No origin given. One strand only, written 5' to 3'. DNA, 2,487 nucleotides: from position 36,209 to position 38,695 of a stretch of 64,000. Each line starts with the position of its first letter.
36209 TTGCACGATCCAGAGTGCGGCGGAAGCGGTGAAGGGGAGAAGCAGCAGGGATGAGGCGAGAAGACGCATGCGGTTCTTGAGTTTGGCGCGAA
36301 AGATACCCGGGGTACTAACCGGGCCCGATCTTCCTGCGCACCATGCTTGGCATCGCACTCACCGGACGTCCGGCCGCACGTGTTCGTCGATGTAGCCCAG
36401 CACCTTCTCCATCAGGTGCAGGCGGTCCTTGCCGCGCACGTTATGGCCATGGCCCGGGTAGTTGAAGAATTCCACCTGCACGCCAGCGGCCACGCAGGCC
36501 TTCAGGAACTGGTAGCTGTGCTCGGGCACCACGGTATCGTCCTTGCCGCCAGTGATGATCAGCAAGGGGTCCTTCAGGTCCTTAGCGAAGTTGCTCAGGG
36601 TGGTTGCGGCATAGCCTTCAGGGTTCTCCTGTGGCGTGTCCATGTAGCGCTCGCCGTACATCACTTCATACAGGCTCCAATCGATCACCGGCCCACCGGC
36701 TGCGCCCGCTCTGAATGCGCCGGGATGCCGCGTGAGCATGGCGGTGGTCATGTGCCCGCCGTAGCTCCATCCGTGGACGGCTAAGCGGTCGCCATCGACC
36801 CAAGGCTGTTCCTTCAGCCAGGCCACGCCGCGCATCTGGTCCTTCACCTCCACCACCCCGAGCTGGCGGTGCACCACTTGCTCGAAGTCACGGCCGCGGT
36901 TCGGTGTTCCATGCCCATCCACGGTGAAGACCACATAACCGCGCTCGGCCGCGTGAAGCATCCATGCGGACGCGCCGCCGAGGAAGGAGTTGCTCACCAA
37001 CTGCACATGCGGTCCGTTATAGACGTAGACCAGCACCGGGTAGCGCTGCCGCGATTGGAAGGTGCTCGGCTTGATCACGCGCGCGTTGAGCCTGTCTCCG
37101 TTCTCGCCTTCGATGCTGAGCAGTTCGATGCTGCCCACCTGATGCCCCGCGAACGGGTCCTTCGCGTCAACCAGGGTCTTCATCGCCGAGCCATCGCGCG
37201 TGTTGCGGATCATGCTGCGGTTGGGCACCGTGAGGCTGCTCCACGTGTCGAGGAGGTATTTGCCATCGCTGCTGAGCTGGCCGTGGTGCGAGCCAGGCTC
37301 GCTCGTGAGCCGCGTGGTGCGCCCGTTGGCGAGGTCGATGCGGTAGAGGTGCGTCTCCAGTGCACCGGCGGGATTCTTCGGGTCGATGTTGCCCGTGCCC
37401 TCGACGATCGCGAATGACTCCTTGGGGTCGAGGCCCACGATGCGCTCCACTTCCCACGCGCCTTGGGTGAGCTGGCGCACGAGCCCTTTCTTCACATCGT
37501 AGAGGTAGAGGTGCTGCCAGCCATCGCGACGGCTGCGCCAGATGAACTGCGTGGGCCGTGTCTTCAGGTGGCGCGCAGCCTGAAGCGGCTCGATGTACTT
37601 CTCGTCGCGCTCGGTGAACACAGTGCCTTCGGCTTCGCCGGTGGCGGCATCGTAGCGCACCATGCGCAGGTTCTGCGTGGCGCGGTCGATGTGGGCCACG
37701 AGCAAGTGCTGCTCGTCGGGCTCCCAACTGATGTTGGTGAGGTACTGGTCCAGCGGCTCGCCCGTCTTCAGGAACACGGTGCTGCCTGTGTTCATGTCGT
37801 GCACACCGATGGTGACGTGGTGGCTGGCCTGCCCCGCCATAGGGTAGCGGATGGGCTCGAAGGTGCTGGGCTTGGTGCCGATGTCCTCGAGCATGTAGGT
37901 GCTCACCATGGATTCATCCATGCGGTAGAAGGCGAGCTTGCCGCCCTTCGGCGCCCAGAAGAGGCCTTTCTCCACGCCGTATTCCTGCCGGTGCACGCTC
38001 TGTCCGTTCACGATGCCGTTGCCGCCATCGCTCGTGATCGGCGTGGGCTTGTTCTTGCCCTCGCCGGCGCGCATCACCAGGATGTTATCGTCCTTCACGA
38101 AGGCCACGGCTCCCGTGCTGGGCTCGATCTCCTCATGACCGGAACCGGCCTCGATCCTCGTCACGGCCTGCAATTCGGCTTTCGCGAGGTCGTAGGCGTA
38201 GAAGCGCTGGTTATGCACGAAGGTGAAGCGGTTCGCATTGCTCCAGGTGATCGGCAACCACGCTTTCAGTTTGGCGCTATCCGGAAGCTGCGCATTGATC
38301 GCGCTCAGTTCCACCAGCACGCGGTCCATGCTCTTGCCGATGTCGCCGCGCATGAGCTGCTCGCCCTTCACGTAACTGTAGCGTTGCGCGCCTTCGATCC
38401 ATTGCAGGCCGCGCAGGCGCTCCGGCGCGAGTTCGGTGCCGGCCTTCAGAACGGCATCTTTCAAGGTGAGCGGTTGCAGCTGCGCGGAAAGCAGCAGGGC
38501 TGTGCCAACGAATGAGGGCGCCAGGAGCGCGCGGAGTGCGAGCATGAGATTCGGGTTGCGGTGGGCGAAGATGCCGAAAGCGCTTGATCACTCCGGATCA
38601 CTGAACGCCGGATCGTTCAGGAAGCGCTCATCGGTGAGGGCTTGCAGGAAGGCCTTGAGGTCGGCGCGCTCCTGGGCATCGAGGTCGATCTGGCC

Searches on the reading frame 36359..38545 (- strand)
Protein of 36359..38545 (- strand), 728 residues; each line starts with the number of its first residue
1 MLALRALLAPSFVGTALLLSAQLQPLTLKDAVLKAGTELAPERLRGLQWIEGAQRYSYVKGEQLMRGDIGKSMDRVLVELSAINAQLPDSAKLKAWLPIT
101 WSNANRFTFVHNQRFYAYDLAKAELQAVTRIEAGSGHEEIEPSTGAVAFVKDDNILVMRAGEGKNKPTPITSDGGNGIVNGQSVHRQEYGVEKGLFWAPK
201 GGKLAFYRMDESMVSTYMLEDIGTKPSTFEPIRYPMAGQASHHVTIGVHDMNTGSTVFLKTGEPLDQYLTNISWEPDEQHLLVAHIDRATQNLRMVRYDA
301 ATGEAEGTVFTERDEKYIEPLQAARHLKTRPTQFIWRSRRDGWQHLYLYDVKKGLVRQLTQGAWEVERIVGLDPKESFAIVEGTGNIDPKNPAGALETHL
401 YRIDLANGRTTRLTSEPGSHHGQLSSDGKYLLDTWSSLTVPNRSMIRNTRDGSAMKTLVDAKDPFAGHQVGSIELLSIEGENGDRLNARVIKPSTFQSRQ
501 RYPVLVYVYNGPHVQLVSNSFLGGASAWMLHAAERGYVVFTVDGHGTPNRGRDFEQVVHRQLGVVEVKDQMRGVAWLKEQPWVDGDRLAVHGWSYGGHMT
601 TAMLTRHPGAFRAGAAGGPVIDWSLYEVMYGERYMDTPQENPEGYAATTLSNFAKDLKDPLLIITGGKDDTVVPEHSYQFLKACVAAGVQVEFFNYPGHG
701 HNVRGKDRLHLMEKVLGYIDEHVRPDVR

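Call 4: search_protein_families(library=pfam, proteins=[window:36359-38545:-], max_evalue=0.01)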
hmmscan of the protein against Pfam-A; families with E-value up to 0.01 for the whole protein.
window:36359-38545:- (728 aa): 11 families
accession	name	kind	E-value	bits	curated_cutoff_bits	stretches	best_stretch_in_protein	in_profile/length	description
PF00930.27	DPPIV_N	-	1.7e-68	231.4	22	1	111-441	21-353/354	Dipeptidyl peptidase IV (DPP IV) N-terminal region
PF00326.27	Peptidase_S9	-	5.2e-51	173.6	22.6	1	532-723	10-210/213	Prolyl oligopeptidase family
PF02129.25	Peptidase_S15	-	5.4e-13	49.7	23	1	483-625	2-134/262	X-Pro dipeptidyl-peptidase (S15 family)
PF01738.24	DLH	-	1.3e-08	35.1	21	1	532-702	37-187/217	Dienelactone hydrolase family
PF07859.19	Abhydrolase_3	-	4.2e-06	27.1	25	0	567-606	49-91/210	alpha/beta hydrolase fold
PF12146.15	Hydrolase_4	-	5.1e-06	26.4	27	0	649-702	182-233/239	Serine aminopeptidase, S33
PF20434.5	BD-FAE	-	2.7e-05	24.2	26.8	0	498-601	9-104/215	BD-FAE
PF12697.13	Abhydrolase_6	-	0.0011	20.1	26.3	1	526-649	12-155/217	Alpha/beta hydrolase family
PF05448.18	AXE1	-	0.0019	17.4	21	0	479-603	62-193/321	Acetyl xylan esterase (AXE1)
PF00561.26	Abhydrolase_1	-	0.0026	17.9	25.8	0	635-702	176-239/245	alpha/beta hydrolase fold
PF12740.14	PETase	-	0.0053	16.6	28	0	531-615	76-153/263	PET hydrolase-like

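Call 5: search_protein_families(library=ncbifam, proteins=[window:36359-38545:-], max_evalue=0.01)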
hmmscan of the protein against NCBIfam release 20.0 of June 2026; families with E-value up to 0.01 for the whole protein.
window:36359-38545:- (728 aa): 9 families
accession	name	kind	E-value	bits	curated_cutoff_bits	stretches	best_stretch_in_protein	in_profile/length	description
NF053518.1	DipepPtdsDpp5Prph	equivalog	5.3e-27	94.6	900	1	397-704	321-634/655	dipeptidyl-peptidase Dpp5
NF033523.0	lasso_peptidase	equivalog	3.5e-13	49.2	400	1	397-701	303-614/638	Atxe2 family lasso peptide isopeptidase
NF050058.1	e_dPHAscl_type1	hypoth_equivalog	2.6e-10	40.3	150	1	481-685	3-205/276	extracellular catalytic domain type 1 short-chain-length polyhydroxyalkanoate depolymerase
TIGR00976.1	CocE_NonD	subfamily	2.4e-05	23.5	66.3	1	530-622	47-133/550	CocE/NonD family hydrolase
NF058653.1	LipP1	equivalog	3.6e-05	22.8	350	0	432-603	7-161/300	LipP1 family hormone-sensitive lipase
NF007857.0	PRK10566.1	equivalog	7.8e-05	22.6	201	1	571-684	92-212/249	esterase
TIGR01840.1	esterase_phb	subfamily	0.00023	20.7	107.85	1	553-680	62-191/213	PHB depolymerase family esterase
TIGR02821.1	fghA_ester_D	equivalog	0.0035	17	281.7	1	579-692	131-246/275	S-formylglutathione hydrolase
NF047920.1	lactonase_UilS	equivalog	0.0056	16.4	400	0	534-599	50-111/285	UilS family quorum-quenching N-acyl-homoserine lactonase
